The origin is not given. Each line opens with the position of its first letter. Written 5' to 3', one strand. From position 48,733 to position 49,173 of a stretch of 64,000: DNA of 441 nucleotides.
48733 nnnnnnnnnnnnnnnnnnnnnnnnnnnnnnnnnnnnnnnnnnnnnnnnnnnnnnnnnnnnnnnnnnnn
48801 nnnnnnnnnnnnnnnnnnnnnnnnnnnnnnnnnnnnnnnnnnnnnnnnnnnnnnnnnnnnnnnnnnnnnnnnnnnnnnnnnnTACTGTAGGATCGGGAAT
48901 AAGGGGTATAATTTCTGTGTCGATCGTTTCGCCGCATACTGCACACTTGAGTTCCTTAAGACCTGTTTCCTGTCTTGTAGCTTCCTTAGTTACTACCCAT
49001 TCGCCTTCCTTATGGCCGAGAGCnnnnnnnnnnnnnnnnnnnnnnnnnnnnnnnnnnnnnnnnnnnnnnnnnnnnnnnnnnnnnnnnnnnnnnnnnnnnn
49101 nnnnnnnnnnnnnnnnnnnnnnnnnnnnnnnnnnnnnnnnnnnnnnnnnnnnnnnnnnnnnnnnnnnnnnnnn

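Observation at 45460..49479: Eighteen extracellular His/Cys3 mini-modules used as linkers, with a positional rule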

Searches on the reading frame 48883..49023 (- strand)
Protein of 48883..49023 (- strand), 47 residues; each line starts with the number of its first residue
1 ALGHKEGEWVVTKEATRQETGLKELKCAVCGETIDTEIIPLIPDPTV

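Call 69: search_solved_structures(query=window:48883-49023:-, max_evalue=10, show_alignments=3)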
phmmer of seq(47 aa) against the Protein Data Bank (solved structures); distinct sequences matched with E-value up to 10: 7.
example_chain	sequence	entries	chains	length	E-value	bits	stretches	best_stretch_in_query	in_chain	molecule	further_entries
9qa6_A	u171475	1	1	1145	7.3e-07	32.3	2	3-40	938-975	IgA protease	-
2i13_A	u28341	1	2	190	7.4e-07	32.3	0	14-34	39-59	Aart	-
1mey_C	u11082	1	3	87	0.011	19.4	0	16-34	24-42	CONSENSUS ZINC FINGER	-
6ml2_A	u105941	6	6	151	0.46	14.4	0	13-34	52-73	Zinc finger and BTB domain-containing protein 24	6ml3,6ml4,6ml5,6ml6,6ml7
2lvr_A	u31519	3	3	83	0.51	14.2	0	16-34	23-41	Zinc finger and BTB domain-containing protein 17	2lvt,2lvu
7y3l_A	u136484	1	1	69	1.7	12.6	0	17-36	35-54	Sal-like protein 3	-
2kmk_A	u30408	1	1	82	2.1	12.3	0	13-34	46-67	Zinc finger protein Gfi-1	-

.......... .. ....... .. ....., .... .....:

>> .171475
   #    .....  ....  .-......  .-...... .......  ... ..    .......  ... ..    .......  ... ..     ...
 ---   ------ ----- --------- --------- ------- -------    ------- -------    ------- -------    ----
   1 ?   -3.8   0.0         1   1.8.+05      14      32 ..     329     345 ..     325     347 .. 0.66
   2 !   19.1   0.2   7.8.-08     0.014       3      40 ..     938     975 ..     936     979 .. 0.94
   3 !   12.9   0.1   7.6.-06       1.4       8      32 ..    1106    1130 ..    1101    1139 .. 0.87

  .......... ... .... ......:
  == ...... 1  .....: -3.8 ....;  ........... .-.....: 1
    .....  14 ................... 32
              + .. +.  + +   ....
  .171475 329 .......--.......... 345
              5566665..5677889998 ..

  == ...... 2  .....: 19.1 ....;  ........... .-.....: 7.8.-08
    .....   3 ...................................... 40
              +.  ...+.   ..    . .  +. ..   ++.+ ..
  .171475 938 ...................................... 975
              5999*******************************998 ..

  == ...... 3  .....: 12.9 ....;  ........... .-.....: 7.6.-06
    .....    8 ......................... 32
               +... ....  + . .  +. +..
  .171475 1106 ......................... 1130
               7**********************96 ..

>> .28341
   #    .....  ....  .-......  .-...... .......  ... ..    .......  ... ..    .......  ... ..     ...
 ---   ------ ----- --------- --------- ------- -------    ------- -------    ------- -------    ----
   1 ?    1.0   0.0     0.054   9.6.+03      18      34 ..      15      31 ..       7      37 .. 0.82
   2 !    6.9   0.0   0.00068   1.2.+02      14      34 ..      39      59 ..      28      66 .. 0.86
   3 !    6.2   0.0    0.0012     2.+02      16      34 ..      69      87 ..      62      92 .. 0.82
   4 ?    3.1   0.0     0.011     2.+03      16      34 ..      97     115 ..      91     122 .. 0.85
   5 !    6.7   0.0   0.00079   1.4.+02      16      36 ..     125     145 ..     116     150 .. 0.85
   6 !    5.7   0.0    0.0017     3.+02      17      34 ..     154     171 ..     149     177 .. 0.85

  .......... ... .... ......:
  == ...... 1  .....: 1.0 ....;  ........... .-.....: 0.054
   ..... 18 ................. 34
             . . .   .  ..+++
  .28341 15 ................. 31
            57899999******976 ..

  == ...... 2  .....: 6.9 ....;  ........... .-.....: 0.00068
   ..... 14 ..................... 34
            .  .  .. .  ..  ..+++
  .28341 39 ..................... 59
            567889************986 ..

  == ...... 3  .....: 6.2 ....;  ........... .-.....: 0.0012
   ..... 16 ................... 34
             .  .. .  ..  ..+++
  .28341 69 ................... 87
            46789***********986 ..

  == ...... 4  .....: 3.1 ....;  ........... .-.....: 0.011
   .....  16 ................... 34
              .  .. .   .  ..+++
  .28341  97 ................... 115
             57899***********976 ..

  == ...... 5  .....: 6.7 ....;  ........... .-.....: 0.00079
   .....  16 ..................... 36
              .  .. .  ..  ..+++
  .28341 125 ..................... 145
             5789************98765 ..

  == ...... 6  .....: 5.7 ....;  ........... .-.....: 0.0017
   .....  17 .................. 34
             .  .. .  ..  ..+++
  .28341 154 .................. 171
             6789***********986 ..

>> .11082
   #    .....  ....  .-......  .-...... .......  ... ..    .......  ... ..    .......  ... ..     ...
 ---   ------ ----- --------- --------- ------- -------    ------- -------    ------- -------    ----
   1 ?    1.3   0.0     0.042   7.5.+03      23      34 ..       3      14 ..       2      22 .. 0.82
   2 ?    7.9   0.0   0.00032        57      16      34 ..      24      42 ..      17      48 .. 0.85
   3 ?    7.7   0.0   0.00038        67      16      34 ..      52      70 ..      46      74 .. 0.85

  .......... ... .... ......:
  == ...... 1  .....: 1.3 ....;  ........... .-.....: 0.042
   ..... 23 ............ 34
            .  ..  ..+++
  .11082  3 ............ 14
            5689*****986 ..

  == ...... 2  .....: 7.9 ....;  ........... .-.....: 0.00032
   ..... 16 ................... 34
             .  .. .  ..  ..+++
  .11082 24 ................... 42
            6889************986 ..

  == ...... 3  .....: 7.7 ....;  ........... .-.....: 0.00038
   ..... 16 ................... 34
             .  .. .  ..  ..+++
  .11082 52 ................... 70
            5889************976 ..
